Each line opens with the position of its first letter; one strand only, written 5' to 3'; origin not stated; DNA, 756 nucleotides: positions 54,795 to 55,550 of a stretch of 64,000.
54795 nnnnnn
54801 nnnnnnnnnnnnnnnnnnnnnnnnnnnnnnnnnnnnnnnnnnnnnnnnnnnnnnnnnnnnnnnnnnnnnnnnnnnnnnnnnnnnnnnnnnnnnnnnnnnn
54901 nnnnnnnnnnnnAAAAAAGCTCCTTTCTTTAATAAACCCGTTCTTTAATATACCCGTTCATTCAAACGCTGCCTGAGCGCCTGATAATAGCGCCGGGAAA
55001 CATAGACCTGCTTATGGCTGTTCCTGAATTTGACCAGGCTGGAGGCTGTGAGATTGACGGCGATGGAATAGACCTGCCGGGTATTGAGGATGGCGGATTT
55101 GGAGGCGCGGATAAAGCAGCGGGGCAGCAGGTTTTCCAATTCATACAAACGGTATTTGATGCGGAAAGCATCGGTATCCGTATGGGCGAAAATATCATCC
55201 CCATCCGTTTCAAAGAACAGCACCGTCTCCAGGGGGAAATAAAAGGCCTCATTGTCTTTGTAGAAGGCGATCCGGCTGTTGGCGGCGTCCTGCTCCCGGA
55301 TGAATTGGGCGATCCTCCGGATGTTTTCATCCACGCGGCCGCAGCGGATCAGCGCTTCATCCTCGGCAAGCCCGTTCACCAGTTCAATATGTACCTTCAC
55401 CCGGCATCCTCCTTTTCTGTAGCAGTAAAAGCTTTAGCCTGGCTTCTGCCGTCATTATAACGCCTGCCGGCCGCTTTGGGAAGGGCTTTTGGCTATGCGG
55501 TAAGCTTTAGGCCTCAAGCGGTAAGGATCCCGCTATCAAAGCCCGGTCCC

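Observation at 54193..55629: LytTR regulatory system (stand-alone LytTR plus LiaF-like membrane protein) with phased direct repeats in the divergent intergenic region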

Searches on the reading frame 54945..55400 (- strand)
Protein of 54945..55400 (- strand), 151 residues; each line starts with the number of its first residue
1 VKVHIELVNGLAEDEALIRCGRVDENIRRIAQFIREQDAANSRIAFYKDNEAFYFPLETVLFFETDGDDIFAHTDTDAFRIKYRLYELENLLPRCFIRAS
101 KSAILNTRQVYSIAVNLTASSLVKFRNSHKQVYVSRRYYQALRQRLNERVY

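Call 3: search_protein_families(library=pfam, proteins=[window:54945-55400:-], max_evalue=0.01)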
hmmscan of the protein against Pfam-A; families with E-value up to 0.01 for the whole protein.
window:54945-55400:- (151 aa): 1 family
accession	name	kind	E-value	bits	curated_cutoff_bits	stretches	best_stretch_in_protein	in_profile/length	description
PF04397.21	LytTR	-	2.1e-17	63.5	22.6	1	53-146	4-97/98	LytTr DNA-binding domain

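Call 4: search_protein_families(library=ncbifam, proteins=[window:54945-55400:-], max_evalue=0.01)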
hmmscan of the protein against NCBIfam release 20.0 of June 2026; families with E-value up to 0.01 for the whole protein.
window:54945-55400:- (151 aa): 1 family
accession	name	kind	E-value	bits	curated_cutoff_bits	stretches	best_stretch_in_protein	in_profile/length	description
NF008677.0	PRK11697.1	equivalog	0.00026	20.4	246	1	36-146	128-235/238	two-component system response regulator BtsR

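Call 9: find_homologous_proteins(query=window:54945-55400:-)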
Query window:54945-55400:- (151 aa): 1358 proteins with E <= 0.001 among 1370 candidates; the best 120 are listed.
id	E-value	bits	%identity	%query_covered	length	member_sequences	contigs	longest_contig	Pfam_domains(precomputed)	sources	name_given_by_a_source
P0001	1.9e-92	324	100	100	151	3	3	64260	PF04397.22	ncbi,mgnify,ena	mgnify:CR=1 FL=1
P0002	5.3e-73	261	81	99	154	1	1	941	PF04397.22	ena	-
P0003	3.4e-69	249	78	100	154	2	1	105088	PF04397.22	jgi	-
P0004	5.1e-64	232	74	99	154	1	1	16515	PF04397.22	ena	-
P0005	2.1e-62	227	71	99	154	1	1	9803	PF04397.22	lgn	-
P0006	7.3e-62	225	70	99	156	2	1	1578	PF04397.22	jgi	-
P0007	2.7e-61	224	68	100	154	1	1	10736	PF04397.22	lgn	-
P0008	6.1e-61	222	69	99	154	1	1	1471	PF04397.22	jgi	jgi:DNA-binding LytR/AlgR family response regulator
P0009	6.4e-61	222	70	99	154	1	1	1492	PF04397.22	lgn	-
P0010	7.3e-61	222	69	97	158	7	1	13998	PF04397.22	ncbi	-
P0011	1.6e-60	221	68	99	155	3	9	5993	PF04397.22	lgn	-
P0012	2.0e-60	221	68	99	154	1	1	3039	PF04397.22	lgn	-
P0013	2.4e-60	220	71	99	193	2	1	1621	PF04397.22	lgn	-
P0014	3.1e-60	220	68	99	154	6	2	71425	PF04397.22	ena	-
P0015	3.2e-60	220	68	99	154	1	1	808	PF04397.22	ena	-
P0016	3.3e-60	220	70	99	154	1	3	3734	PF04397.22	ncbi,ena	-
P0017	5.8e-60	219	66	99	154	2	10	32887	PF04397.22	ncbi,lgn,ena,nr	ncbi:MAG: LytTR family transcriptional regulator [Clostridiales bacterium]|nr:LytTR family transcrip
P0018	6.3e-60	219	68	97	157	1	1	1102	PF04397.22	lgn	-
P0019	8.4e-60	219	68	99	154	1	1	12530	PF04397.22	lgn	-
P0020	1.4e-59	218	68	99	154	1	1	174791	PF04397.22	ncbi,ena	-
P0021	1.5e-59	218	66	99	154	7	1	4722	PF04397.22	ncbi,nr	ncbi:MAG: LytTR family transcriptional regulator [Caproiciproducens sp.]|nr:LytTR family transcripti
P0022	1.7e-59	218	67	97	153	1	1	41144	PF04397.22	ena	-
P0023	2.1e-59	217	68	97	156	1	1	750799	PF04397.22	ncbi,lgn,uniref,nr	ncbi:LytTr DNA-binding domain-containing protein [Sporobacter termitidis DSM 10068]|uniref:LytTr DNA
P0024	2.1e-59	217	71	99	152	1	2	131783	PF04397.22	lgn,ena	-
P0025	2.4e-59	217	66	99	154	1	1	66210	PF04397.22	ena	-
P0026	2.6e-59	217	67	99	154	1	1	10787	PF04397.22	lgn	-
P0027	3.2e-59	217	67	97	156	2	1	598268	PF04397.22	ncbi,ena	-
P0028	3.9e-59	217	69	99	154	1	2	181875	PF04397.22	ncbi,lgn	-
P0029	4.7e-59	216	65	99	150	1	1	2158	PF04397.22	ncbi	-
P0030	4.9e-59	216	67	99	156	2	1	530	PF04397.22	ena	-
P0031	8.1e-59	215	65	99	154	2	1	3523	PF04397.22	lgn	-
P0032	1.1e-58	215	67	97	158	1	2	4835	PF04397.22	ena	-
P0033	1.1e-58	215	68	99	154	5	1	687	PF04397.22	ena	-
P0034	1.2e-58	215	65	99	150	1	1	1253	PF04397.22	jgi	jgi:DNA-binding LytR/AlgR family response regulator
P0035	1.2e-58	215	66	99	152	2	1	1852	PF04397.22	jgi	jgi:DNA-binding LytR/AlgR family response regulator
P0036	1.3e-58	215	67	97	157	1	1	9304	PF04397.22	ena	-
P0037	1.3e-58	215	67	99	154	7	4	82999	PF04397.22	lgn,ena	-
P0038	1.4e-58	215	65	99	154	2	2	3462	PF04397.22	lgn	-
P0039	1.4e-58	215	68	99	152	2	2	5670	PF04397.22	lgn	-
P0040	1.5e-58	215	68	99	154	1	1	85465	PF04397.22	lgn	-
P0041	1.8e-58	214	68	99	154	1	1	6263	PF04397.22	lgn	-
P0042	2.1e-58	214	65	99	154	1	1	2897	PF04397.22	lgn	-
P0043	2.2e-58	214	66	99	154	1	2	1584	PF04397.22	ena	-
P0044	2.6e-58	214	67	97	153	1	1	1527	PF04397.22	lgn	-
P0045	2.8e-58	214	68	99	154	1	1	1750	PF04397.22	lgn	-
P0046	2.8e-58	214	66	99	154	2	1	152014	PF04397.22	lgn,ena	-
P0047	2.8e-58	214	65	99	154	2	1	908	PF04397.22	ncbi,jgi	jgi:DNA-binding LytR/AlgR family response regulator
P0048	3.8e-58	213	67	99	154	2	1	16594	PF04397.22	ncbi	ncbi:MAG: LytTR family DNA-binding domain-containing protein [Clostridiaceae bacterium]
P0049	4.1e-58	213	67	99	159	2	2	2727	PF04397.22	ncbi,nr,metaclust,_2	ncbi:MAG: LytTR family transcriptional regulator [Clostridiales bacterium]|nr:LytTR family transcrip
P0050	4.2e-58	213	66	99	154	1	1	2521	PF04397.22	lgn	-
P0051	4.9e-58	213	65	99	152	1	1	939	PF04397.22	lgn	-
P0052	5.2e-58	213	66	99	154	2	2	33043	PF04397.22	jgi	-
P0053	5.7e-58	213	65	97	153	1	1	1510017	PF04397.22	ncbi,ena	-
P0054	5.8e-58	213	67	99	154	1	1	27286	PF04397.22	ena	-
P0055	5.9e-58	213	66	99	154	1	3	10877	PF04397.22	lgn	-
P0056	6.2e-58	213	66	99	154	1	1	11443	PF04397.22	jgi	jgi:DNA-binding LytR/AlgR family response regulator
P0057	6.4e-58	213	65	99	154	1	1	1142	PF04397.22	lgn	-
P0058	6.8e-58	212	67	99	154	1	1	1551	PF04397.22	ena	-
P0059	7.5e-58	212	66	99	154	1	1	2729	PF04397.22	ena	-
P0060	7.6e-58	212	67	99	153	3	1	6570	PF04397.22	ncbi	-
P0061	7.9e-58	212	66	99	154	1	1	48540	PF04397.22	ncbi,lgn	-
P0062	8.3e-58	212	67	99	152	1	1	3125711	PF04397.22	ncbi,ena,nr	nr:LytTR family DNA-binding domain-containing protein [uncultured Caproiciproducens sp.]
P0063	8.4e-58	212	66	99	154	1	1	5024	PF04397.22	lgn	-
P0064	1.0e-57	212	66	99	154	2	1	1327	PF04397.22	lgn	-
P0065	1.0e-57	212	64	99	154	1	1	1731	PF04397.22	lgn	-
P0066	1.0e-57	212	64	99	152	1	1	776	PF04397.22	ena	-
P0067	1.0e-57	212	66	99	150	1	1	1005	PF04397.22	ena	-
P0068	1.0e-57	212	67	99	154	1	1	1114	PF04397.22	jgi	jgi:DNA-binding LytR/AlgR family response regulator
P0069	1.1e-57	212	66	99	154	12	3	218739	PF04397.22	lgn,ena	-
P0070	1.3e-57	212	65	99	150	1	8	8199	PF04397.22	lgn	-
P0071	1.4e-57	212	67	99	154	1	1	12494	PF04397.22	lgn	-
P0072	1.4e-57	211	67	99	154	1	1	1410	PF04397.22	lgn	-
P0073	1.6e-57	211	66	99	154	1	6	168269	PF04397.22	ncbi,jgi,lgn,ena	jgi:DNA-binding LytR/AlgR family response regulator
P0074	1.6e-57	211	68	97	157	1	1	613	PF04397.22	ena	-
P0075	1.8e-57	211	64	98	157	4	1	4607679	PF04397.22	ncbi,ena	-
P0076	1.8e-57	211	64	99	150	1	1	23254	PF04397.22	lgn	-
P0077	2.1e-57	211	65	99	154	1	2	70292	PF04397.22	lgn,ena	-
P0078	2.2e-57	211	63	99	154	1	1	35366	PF04397.22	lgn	-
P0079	2.3e-57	211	65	99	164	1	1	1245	PF04397.22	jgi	jgi:DNA-binding LytR/AlgR family response regulator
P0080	2.3e-57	211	66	99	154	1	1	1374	PF04397.22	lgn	-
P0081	2.4e-57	211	62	99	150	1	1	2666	PF04397.22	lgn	-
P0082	2.4e-57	211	66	99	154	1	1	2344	PF04397.22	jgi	jgi:DNA-binding LytR/AlgR family response regulator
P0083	2.4e-57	211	66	99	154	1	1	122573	PF04397.22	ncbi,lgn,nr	ncbi:MAG TPA: LytTR family DNA-binding domain-containing protein [Oscillospiraceae bacterium]|nr:Lyt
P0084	2.5e-57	211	63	99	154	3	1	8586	PF04397.22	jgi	-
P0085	2.5e-57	211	64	99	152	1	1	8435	PF04397.22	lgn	-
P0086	2.7e-57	211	62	99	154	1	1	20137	PF04397.22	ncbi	ncbi:MAG: LytTR family DNA-binding domain-containing protein [Saccharofermentanales bacterium]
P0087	2.7e-57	211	67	97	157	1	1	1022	PF04397.22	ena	-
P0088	3.1e-57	210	65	99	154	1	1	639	PF04397.22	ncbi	-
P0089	3.1e-57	210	63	99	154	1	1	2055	PF04397.22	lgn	-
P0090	3.2e-57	210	66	99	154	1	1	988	PF04397.22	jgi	-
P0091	3.4e-57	210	66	99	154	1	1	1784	PF04397.22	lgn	-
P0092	3.5e-57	210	64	99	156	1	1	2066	PF04397.22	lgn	-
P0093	3.9e-57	210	67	99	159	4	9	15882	PF04397.22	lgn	-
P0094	4.5e-57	210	64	99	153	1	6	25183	PF04397.22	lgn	-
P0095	4.7e-57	210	67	99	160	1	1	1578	PF04397.22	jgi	jgi:DNA-binding LytR/AlgR family response regulator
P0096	4.9e-57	210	67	99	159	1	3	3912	PF04397.22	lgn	-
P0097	5.2e-57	210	64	99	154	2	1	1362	PF04397.22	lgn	-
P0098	5.3e-57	210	66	99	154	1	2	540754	PF04397.22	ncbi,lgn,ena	-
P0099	5.8e-57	209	61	99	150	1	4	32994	PF04397.22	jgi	jgi:DNA-binding LytR/AlgR family response regulator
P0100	5.9e-57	209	66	99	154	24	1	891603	PF04397.22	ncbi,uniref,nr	ncbi:LytTR family DNA-binding domain-containing protein [Caproiciproducens faecalis]|uniref:LytTR fa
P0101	6.4e-57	209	66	97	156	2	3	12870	PF04397.22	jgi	jgi:DNA-binding LytR/AlgR family response regulator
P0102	6.7e-57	209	66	97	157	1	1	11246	PF04397.22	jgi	jgi:DNA-binding LytR/AlgR family response regulator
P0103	7.1e-57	209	64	99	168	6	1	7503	PF04397.22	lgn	-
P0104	7.2e-57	209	65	99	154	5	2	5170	PF04397.22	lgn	-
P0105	7.3e-57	209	65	99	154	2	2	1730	PF04397.22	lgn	-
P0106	7.6e-57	209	66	99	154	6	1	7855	PF04397.22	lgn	-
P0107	8.0e-57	209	66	99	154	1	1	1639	PF04397.22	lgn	-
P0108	1.0e-56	209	67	99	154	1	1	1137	PF04397.22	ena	-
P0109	1.1e-56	209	64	99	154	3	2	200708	PF04397.22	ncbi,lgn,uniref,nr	ncbi:putative HTH-type transcriptional regulator [Caprobacter fermentans]|uniref:Putative HTH-type t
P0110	1.1e-56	209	64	99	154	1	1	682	PF04397.22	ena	-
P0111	1.2e-56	209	64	99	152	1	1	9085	PF04397.22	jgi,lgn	-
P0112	1.2e-56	208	63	99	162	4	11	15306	PF04397.22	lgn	-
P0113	1.3e-56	208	66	99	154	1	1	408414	PF04397.22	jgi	-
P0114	1.5e-56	208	66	99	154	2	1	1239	PF04397.22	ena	-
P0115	1.5e-56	208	65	99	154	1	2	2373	PF04397.22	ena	-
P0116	1.5e-56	208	64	99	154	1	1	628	PF04397.22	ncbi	-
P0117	1.6e-56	208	67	97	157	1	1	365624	PF04397.22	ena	-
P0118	1.7e-56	208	62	99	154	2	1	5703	PF04397.22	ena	-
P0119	1.8e-56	208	65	99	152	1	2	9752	PF04397.22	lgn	-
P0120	1.9e-56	208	62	99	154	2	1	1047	PF04397.22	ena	-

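Call 10: find_related_loci(query=window:54945-55400:-, collection=genome_contigs, flank=4000)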
Query window:54945-55400:- (151 aa) in genome_contigs; peptide patterns used: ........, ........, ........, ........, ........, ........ (x = any residue, [..] = any of these).
159 stretches matched a pattern; 37 encode a relative of the query (tblastn E <= 1e-3); 37 distinct loci.
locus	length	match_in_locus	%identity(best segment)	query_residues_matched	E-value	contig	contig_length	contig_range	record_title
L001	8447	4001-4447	68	1-149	1e-68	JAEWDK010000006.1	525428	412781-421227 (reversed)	MAG: Bacillota bacterium isolate OH_PBB_95 k127_339795, whole genome shotgun sequence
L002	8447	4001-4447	68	1-149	7e-67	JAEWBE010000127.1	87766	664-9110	MAG: Bacillota bacterium isolate OH_PBB_24 k127_1723245, whole genome shotgun sequence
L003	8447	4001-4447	68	1-149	1e-65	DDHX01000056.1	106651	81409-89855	MAG TPA_asm: Ruminococcaceae bacterium UBA1865 UBA1865_contig_187, whole genome shotgun sequence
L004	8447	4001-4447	66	1-149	5e-65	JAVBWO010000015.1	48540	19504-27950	MAG: Bacillota bacterium isolate ZNE14_Bin80 all_Scaff009872, whole genome shotgun sequence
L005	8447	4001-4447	66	1-149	1e-64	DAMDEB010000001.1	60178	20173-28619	MAG TPA_asm: Caproiciproducens sp. isolate CTOTU50380 NODE_98_length_60178_cov_2.688123, whole genome shotgun sequence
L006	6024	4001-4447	66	1-149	2e-64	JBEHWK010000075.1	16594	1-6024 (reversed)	MAG: Clostridiaceae bacterium isolate FI22 k141_250352_length_16594_cov_25.7361, whole genome shotgun sequence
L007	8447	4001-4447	65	1-149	4e-64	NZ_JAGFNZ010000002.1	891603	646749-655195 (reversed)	Caproiciproducens faecalis strain AGMB10547 AGMB10547_contigs_02, whole genome shotgun sequence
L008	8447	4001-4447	64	1-149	6e-64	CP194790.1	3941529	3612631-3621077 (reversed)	Caproiciproducens sp. R1 chromosome, complete genome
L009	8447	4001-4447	66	1-149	7e-64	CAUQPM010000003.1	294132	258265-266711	MAG TPA_asm: uncultured Oscillospiraceae bacterium isolate ERR9968766_bin.1_MetaWRAP_v1.3_MAG genome assembly, contig: E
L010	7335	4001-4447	64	1-149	4e-64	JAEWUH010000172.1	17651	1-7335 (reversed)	MAG: Bacillota bacterium isolate OH_SDB_177 k127_595429, whole genome shotgun sequence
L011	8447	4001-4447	64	1-149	1e-63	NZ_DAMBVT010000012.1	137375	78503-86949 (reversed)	MAG: Caproiciproducens sp. isolate CTOTU49362 NODE_34_length_137375_cov_4.340934, whole genome shotgun sequence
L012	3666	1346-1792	64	1-149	1e-63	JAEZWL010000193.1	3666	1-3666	MAG: Bacillota bacterium isolate OH_PFB_158 k127_251711, whole genome shotgun sequence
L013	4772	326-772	62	1-149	1e-62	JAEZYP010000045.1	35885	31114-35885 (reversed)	MAG: Bacillota bacterium isolate OH_PFB_242 k127_1328183, whole genome shotgun sequence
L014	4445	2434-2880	61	1-149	1e-62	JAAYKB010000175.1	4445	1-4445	MAG: Clostridiales bacterium isolate AS10tlH2TH_371 250152_AS10, whole genome shotgun sequence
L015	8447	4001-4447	60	1-149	1e-62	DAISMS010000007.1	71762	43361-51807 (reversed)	MAG TPA_asm: Clostridiales bacterium isolate CTOTU40530 NODE_253_length_71762_cov_5.305493, whole genome shotgun sequenc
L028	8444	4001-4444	42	1-149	3e-37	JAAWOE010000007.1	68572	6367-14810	MAG: Clostridia bacterium isolate ABMPRH_60_1 SL341408_scaffold_452, whole genome shotgun sequence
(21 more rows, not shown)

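Call 17: find_encoding_contigs(protein=P0001, flank=6000, max_places=4)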
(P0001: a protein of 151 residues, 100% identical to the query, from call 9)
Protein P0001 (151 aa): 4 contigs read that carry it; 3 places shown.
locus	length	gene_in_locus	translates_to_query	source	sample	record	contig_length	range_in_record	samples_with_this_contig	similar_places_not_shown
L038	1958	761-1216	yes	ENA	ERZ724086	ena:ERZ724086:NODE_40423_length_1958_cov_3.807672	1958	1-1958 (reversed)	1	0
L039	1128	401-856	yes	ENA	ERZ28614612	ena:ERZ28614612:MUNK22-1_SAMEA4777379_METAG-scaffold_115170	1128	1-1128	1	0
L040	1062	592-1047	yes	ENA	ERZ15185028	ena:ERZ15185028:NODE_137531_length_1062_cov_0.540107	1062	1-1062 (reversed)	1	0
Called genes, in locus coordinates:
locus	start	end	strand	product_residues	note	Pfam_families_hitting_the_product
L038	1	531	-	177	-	?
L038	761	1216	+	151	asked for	PF04397:LytTR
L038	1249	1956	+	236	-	?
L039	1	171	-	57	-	?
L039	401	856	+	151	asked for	PF04397:LytTR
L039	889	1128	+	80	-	?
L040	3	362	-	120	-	?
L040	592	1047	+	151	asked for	PF04397:LytTR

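Call 18: find_encoding_contigs(protein=P0003, flank=6000, max_places=3)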
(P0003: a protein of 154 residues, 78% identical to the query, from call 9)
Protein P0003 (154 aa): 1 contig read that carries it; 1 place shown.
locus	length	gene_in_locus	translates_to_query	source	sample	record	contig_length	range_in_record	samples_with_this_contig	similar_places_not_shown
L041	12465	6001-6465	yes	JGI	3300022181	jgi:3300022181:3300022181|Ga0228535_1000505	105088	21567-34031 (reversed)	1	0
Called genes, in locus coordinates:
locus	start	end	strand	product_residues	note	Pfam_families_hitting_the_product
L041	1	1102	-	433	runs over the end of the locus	PF06808:DctM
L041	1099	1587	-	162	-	PF04290:DctQ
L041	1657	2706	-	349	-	PF03480:DctP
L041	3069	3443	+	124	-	PF03965:Penicillinase_R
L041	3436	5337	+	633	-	PF05569:Peptidase_M56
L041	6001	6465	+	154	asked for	PF04397:LytTR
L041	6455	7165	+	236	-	PF22570:LiaF-TM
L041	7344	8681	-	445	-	PF02310:B12-binding (weak), PF04055:Radical_SAM, PF13282:DUF4070 (weak)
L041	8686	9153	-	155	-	-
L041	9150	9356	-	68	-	PF12844:HTH_19, PF13560:HTH_31, PF01381:HTH_3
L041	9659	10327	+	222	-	PF02683:DsbD_TM, PF13386:DsbD_2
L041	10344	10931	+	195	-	PF08534:Redoxin, PF00578:AhpC-TSA, PF00085:Thioredoxin (weak), PF13098:Thioredoxin_2, PF13905:Thioredoxin_8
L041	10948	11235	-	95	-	-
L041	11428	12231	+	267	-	PF01022:HTH_5 (weak), PF09339:HTH_IclR, PF01614:IclR_C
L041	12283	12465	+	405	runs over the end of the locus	PF12832:MFS_1_like (weak), PF07690:MFS_1, PF13347:MFS_2 (weak), PF07690:MFS_1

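Call 19: find_encoding_contigs(protein=P0004, flank=6000, max_places=3)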
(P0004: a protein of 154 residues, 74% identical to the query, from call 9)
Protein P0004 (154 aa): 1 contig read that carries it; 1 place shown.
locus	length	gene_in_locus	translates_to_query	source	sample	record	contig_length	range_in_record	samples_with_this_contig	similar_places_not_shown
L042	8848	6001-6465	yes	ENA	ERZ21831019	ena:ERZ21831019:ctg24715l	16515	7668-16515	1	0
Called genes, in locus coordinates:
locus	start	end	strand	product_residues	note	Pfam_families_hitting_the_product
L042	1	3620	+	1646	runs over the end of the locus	PF07581:Glug (faint), PF00395:SLH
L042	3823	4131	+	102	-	PF06803:DUF1232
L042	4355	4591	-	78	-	PF09932:DUF2164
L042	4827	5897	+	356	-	PF04055:Radical_SAM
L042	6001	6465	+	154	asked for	PF04397:LytTR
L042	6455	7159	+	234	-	PF22570:LiaF-TM (weak)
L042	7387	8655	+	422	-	PF02403:Seryl_tRNA_N, PF00587:tRNA-synt_2b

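Call 25: search_protein_families(library=pfam, alignment_id=A1, max_evalue=0.00001)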
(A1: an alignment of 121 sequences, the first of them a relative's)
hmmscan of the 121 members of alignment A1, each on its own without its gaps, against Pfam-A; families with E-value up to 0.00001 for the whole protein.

A. member 1, L001:2532-3347:- (271 aa): 0 families

B. families by the number of members that match (of 121 scanned): 136 families (the first 25 are shown)
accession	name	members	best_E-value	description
PF00005.33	ABC_tran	5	8.9e-59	ABC transporter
PF13304.12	AAA_21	5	4.5e-11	AAA domain, putative AbiEii toxin, Type IV TA system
PF20903.3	SPL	4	8.2e-68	Spore photoproduct lyase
PF02463.25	SMC_N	4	7.6e-07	RecF/RecN/SMC N terminal domain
PF01257.25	2Fe-2S_thioredx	3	7.3e-47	Thioredoxin-like [2Fe-2S] ferredoxin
PF09335.16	VTT_dom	3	6.4e-26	VTT domain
PF13739.11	PdaC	3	9.7e-19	Deacetylase PdaC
PF04055.27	Radical_SAM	3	3.3e-17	Radical SAM superfamily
PF11738.13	DUF3298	3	3.2e-16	Protein of unknown function (DUF3298)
PF13187.11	Fer4_9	3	7.8e-09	4Fe-4S dicluster domain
PF01276.26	OKR_DC_1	2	6.7e-73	Orn/Lys/Arg decarboxylase, major domain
PF05569.17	Peptidase_M56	2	2e-66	BlaR1 peptidase M56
PF14257.11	DUF4349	2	2.1e-64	Domain of unknown function (DUF4349)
PF01554.23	MatE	2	5.3e-53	MatE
PF00480.26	ROK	2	4.4e-52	ROK family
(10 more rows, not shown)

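Call 37: search_solved_structures(query=window:54945-55400:-, max_evalue=1)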
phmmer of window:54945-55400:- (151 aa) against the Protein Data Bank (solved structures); distinct sequences matched with E-value up to 1: 1.
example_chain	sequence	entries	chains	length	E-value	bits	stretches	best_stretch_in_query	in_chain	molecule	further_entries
3d6w_A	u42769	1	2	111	0.00047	23.5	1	55-145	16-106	Methyl-accepting/DNA response regulator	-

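Call 39: search_protein_families(library=padloc, proteins=[window:54945-55400:-, L028:3041-3838:-], max_evalue=0.001)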
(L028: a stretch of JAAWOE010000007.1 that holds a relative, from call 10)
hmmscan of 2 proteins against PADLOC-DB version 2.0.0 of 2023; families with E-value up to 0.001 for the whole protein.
window:54945-55400:- (151 aa): 0 families

L028:3041-3838:- (265 aa): 4 families
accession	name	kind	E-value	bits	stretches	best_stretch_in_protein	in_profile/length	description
PDLC00758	Effector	-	5.1e-20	70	1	9-195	10-189/331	Phospholipase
PDLC00757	Effector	-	1.9e-16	58.3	1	9-195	14-194/331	Phospholipase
PDLC00755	Effector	-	1.2e-06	25.9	1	8-72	14-83/311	Phospholipase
PDLC00756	Effector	-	1.9e-05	22.1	1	113-201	55-143/280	Phospholipase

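Call 42: find_related_loci(query=window:54945-55400:-, collection=metagenome_contigs, flank=3000)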
Query window:54945-55400:- (151 aa) in metagenome_contigs; peptide patterns used: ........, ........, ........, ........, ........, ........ (x = any residue, [..] = any of these).
271 stretches matched a pattern; 109 encode a relative of the query (tblastn E <= 1e-3); the best 80 are kept; 80 distinct loci.
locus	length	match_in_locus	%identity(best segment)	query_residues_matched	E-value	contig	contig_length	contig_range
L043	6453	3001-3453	78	1-151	7e-76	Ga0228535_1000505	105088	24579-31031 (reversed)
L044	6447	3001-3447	66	1-149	1e-64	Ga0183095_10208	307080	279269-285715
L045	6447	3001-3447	64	1-149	8e-64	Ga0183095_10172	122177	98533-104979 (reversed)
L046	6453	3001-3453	62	1-151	7e-63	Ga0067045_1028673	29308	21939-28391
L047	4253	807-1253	64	1-149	6e-63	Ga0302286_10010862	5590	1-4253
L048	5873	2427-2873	62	1-149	7e-63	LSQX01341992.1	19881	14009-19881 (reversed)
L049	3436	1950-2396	60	1-149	2e-62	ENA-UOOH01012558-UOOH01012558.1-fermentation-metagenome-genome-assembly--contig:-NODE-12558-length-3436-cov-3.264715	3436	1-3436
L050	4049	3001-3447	62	1-149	3e-60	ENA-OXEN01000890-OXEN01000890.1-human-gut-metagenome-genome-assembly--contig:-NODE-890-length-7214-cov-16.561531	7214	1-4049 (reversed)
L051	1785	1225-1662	60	1-146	2e-61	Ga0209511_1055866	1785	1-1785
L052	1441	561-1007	54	1-149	1e-52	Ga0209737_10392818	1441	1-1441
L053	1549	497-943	56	1-149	4e-51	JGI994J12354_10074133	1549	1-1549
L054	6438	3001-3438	53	1-146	2e-48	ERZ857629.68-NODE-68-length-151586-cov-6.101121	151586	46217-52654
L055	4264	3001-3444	50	1-148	2e-45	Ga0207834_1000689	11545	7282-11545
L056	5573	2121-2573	46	1-149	6e-41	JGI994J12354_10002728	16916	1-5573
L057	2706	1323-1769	44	1-149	4e-40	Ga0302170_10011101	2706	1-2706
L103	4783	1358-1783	41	1-147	2e-32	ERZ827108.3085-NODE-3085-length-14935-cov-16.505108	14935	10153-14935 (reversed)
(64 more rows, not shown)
